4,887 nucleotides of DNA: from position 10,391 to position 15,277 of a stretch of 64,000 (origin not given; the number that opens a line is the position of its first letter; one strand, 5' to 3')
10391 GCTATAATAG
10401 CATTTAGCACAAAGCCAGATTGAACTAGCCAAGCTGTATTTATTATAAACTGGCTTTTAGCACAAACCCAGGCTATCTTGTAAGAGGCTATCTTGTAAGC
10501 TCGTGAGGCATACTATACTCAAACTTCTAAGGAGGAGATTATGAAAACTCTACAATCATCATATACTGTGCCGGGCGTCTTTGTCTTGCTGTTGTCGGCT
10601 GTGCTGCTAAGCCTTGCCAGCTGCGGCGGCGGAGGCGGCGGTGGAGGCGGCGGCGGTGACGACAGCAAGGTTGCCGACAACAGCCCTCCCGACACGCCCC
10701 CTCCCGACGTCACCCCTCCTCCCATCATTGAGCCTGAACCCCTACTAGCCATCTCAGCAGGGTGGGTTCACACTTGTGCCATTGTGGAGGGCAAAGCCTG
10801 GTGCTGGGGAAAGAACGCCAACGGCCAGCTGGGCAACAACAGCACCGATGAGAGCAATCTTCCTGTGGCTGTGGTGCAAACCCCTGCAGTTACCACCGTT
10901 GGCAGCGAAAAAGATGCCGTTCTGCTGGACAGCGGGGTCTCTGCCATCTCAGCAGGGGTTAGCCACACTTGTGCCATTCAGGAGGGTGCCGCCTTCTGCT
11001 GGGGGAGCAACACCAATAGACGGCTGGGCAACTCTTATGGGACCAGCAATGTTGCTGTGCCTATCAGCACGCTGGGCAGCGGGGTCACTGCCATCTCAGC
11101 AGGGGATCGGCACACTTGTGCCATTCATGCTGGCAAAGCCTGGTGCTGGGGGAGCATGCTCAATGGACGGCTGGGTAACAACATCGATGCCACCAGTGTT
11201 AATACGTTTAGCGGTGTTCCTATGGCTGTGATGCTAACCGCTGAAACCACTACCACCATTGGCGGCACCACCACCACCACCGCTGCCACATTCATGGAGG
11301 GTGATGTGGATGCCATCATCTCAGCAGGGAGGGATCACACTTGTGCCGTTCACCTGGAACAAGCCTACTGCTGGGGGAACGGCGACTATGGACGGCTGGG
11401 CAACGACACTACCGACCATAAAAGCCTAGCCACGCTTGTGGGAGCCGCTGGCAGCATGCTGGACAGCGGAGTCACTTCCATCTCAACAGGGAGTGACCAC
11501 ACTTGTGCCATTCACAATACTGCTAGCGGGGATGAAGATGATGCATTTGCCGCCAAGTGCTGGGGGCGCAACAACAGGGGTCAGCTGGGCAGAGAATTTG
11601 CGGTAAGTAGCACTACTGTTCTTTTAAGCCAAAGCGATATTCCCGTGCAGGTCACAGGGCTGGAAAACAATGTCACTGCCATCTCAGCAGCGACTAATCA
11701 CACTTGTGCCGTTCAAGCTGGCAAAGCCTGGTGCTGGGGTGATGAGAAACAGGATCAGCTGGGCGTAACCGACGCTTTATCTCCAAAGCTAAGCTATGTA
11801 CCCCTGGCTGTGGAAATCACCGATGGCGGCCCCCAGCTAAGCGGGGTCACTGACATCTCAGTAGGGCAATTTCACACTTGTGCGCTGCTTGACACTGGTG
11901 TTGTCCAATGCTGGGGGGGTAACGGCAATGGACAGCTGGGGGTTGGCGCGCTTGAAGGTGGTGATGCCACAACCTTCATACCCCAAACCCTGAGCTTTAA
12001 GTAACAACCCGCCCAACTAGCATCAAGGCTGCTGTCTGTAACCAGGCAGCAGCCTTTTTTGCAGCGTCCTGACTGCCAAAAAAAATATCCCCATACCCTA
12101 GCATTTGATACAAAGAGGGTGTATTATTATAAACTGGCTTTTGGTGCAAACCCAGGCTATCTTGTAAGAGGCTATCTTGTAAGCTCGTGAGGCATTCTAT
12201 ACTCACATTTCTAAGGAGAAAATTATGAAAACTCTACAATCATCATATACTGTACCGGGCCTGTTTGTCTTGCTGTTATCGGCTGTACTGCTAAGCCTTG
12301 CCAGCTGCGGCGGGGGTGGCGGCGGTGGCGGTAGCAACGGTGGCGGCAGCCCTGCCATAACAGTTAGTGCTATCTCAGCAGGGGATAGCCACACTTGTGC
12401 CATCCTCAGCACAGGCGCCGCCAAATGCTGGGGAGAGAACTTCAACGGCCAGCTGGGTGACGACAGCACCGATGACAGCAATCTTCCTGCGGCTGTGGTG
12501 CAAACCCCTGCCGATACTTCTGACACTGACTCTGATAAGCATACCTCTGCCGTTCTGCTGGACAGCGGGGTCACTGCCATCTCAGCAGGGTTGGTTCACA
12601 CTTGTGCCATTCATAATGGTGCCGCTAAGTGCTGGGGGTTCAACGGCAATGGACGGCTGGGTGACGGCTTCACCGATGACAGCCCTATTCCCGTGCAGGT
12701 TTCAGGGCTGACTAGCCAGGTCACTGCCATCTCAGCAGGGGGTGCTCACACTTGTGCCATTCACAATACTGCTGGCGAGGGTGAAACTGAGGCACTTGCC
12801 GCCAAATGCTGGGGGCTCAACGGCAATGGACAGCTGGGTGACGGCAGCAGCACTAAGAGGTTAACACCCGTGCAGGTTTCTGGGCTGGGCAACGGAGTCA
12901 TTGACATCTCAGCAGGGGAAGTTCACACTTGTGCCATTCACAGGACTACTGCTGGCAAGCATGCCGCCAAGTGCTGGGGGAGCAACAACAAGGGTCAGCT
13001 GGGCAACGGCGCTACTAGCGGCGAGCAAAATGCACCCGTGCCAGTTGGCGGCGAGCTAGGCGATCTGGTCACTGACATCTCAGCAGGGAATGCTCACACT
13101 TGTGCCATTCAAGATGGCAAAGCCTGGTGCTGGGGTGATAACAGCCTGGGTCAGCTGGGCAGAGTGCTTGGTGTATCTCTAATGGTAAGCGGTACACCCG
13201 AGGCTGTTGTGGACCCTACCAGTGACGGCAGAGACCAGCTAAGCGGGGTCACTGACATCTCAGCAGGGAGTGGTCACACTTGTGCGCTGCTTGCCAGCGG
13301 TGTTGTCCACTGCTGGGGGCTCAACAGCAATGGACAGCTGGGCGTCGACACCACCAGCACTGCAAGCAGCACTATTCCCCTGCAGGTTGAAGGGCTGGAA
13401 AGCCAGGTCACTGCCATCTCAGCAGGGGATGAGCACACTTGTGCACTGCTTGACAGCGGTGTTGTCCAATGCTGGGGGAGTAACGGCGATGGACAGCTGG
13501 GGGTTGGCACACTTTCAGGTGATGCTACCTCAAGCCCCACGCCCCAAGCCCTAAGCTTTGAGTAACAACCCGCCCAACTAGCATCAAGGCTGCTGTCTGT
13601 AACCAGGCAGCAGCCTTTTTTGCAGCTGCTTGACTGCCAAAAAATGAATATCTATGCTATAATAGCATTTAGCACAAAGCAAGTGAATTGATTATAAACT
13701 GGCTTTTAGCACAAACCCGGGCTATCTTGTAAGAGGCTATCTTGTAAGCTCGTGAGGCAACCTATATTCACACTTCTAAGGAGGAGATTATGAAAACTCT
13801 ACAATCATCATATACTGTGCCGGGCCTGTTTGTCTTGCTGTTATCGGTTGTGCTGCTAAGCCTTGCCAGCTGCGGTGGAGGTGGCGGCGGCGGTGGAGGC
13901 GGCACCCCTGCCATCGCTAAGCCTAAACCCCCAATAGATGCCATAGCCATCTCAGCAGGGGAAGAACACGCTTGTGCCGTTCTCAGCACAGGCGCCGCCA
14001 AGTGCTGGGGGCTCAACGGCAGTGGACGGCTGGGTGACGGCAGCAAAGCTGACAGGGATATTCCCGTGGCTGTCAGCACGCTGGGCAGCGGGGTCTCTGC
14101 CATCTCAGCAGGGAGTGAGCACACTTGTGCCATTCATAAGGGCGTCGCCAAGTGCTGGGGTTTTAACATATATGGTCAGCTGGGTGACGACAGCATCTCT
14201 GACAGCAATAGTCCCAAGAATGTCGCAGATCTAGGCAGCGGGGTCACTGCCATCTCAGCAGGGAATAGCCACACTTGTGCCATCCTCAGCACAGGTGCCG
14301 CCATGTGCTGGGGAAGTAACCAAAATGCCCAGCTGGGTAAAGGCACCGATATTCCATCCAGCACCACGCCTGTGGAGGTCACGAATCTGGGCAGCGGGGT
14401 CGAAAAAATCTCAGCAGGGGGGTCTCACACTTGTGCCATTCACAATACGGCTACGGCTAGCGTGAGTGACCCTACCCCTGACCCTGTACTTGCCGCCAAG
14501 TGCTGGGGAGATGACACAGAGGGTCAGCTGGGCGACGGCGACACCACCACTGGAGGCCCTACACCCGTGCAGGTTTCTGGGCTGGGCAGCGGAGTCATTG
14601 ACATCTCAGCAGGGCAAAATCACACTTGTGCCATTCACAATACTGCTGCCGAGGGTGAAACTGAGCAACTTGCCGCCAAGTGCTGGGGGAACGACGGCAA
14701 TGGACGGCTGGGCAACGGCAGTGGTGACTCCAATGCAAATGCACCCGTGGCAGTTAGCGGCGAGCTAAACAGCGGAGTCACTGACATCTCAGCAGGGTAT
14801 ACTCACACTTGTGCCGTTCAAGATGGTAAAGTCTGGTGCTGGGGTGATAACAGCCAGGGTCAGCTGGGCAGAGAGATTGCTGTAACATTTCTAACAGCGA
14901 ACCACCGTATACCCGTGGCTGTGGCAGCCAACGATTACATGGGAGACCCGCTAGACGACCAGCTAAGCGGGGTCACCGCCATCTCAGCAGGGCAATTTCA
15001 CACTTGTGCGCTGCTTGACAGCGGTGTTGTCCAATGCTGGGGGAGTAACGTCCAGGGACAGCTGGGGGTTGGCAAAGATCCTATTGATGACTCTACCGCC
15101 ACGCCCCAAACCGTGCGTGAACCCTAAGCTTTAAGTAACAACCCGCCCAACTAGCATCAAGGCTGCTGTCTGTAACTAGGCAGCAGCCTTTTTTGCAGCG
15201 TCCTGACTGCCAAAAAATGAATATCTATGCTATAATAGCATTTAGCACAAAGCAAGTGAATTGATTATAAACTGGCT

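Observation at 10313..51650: Cassette-packaged RCC1 lipoprotein arrays built on a reiterated terminator-promoter-RBS element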

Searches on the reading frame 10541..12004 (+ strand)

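Call 11: search_protein_families(library=pfam, proteins=[window:10541-12004:+])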
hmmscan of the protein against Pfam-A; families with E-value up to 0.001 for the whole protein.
window:10541-12004:+ (487 aa): 4 families
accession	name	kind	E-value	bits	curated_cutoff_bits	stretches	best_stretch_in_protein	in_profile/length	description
PF25390.1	WD40_RLD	-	1.2e-67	229.3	150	2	27-416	4-343/363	RCC1-like domain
PF00415.24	RCC1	-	2e-50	169.6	21.7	5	340-391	6-50/50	Regulator of chromosome condensation (RCC1) repeat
PF13540.12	RCC1_2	-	1e-37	127.4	22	5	436-465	1-30/30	Regulator of chromosome condensation (RCC1) repeat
PF25384.1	Alsin_RLD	-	0.00061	19.6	100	0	272-355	241-313/405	Alsin RCC1-like domain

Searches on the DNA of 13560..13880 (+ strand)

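Call 78: search_dna_similar(query=window:13560-13880:+, collection=phages, mode=distant, max_rows=5)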
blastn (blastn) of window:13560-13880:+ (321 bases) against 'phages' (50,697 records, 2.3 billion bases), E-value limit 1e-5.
No match.

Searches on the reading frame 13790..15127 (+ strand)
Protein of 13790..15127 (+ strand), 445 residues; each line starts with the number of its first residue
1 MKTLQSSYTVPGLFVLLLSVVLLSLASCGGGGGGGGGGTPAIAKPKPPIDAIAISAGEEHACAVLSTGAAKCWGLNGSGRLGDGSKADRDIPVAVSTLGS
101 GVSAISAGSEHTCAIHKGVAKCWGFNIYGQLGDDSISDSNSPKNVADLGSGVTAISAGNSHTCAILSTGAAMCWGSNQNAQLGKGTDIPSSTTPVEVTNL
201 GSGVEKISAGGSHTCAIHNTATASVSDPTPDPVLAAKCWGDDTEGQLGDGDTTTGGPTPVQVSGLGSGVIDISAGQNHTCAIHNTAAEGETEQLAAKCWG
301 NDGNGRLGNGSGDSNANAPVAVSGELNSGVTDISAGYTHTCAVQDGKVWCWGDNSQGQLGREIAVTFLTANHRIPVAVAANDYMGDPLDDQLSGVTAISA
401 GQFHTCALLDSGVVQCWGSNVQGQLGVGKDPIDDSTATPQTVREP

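Call 18: find_related_loci(query=window:13790-15127:+, collection=genome_contigs, flank=6000)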
Query window:13790-15127:+ (445 aa) in genome_contigs; peptide patterns used: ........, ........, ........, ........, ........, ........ (x = any residue, [..] = any of these).
110 stretches matched a pattern; 25 encode a relative of the query (tblastn E <= 1e-3); 25 distinct loci.
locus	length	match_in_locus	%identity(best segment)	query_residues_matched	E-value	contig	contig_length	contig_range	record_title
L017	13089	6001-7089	44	49-442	1e-78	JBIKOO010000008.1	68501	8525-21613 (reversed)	MAG: Ilumatobacteraceae bacterium isolate ME2014-11-09_3300042907_group5_bin74 Rohwer_bin27_scaffold_69_c1, whole genome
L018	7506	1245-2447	36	35-436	1e-55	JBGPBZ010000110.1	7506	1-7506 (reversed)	MAG: Dehalococcoidia bacterium isolate OBJ_0618_050_61 k141_1158486_length_7506_cov_10.0000, whole genome shotgun sequen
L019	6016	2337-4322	37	48-442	1e-54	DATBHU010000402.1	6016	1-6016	MAG TPA_asm: Polyangia bacterium isolate SMAG_U3876 k141_695513, whole genome shotgun sequence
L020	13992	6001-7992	37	35-442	2e-53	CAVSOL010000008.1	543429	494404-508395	MAG: uncultured proteobacterium isolate MFD03066.bin.2.147 genome assembly, contig: contig_20220, whole genome shotgun s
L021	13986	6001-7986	35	35-442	9e-52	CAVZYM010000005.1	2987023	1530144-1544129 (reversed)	MAG: uncultured proteobacterium isolate MFD01916.bin.2.64 genome assembly, contig: contig_8830, whole genome shotgun seq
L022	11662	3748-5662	38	38-443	1e-51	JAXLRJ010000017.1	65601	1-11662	MAG: Acidimicrobiales bacterium isolate STL-ACT6 C2.144.fa-17, whole genome shotgun sequence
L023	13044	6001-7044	34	49-445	4e-50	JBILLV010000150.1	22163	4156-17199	MAG: Polyangiales bacterium isolate ME2017-08-08_3300044911_group7_bin125 Rohwer_bin1484_scaffold_2306_c1, whole genome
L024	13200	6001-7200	34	50-432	4e-48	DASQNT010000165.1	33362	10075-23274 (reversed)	MAG TPA_asm: Polyangiaceae bacterium isolate SMAG_U10783 k141_81096, whole genome shotgun sequence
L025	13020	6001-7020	37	45-433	1e-47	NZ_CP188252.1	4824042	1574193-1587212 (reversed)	Aquihabitans sp. McL0605 chromosome, complete genome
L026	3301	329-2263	35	23-443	5e-46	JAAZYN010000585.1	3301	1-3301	MAG: Myxococcales bacterium isolate bin59p NODE_585_length_3301_cov_4.007086, whole genome shotgun sequence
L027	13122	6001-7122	31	34-443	4e-45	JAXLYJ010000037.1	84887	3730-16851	MAG: Polyangiales bacterium isolate STL-MYX10 C1.257.fa-37, whole genome shotgun sequence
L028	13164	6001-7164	36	45-429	1e-44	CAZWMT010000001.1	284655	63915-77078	MAG TPA_asm: uncultured Microthrixaceae bacterium isolate SRP342105_co2_391 genome assembly, contig: NODE_13_length_2846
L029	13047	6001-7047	32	50-443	1e-43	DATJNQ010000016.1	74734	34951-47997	MAG TPA_asm: Solirubrobacteraceae bacterium isolate SMAG_U14865 k141_4926646, whole genome shotgun sequence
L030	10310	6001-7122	33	11-429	6e-43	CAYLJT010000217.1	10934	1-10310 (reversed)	MAG TPA_asm: uncultured Polyangiaceae bacterium isolate SRP173033_co1_384 genome assembly, contig: NODE_13714_length_109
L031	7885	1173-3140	31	39-432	1e-40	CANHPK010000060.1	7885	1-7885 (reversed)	MAG: Roseiflexaceae bacterium isolate RE-26jul17-102 genome assembly, contig: RE-26jul17-C17565, whole genome shotgun se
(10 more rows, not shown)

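Call 70: search_solved_structures(query=window:13790-15127:+, max_evalue=0.00001)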
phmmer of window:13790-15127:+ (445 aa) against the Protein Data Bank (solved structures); distinct sequences matched with E-value up to 0.00001: 35.
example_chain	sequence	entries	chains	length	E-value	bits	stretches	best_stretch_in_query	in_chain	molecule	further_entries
4dnv_A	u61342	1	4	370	7.1e-42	147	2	47-217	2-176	AT5g63860/MGI19_6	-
4dnu_A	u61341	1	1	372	7.7e-42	146.9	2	46-217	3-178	AT5g63860/MGI19_6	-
4d9s_A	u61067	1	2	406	1e-41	146.4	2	46-217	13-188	UVB-resistance protein UVR8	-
4nc4_A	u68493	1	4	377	1.2e-41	146.3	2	47-217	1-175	Ultraviolet-B receptor UVR8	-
4dnw_A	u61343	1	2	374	1.6e-41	145.8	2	47-217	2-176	AT5g63860/MGI19_6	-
4naa_A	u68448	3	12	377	3.1e-41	144.9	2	47-217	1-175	Ultraviolet-B receptor UVR8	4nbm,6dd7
6xzm_A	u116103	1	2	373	3.4e-41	144.7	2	46-217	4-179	Ultraviolet-B receptor UVR8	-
6xzn_A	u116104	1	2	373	3.5e-41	144.7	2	46-217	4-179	Ultraviolet-B receptor UVR8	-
7vgg_B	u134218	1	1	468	5.2e-41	144.1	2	46-196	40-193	Ultraviolet-B receptor UVR8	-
6xzl_A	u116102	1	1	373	5.8e-41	144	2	46-217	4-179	Ultraviolet-B receptor UVR8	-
8gqe_B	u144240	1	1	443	1.4e-40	142.8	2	47-218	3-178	Ultraviolet-B receptor UVR8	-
7q40_A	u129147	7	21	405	2.5e-24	89.2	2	53-228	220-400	E3 ubiquitin-protein ligase HERC2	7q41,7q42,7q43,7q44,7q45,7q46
3kci_A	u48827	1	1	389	1.9e-23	86.3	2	27-216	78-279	Probable E3 ubiquitin-protein ligase HERC2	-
1jtd_B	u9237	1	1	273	2.5e-22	82.6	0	322-358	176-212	beta-lactamase inhibitor protein II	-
3qhy_B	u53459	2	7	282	6.1e-22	81.3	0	322-358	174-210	Beta-lactamase inhibitory protein II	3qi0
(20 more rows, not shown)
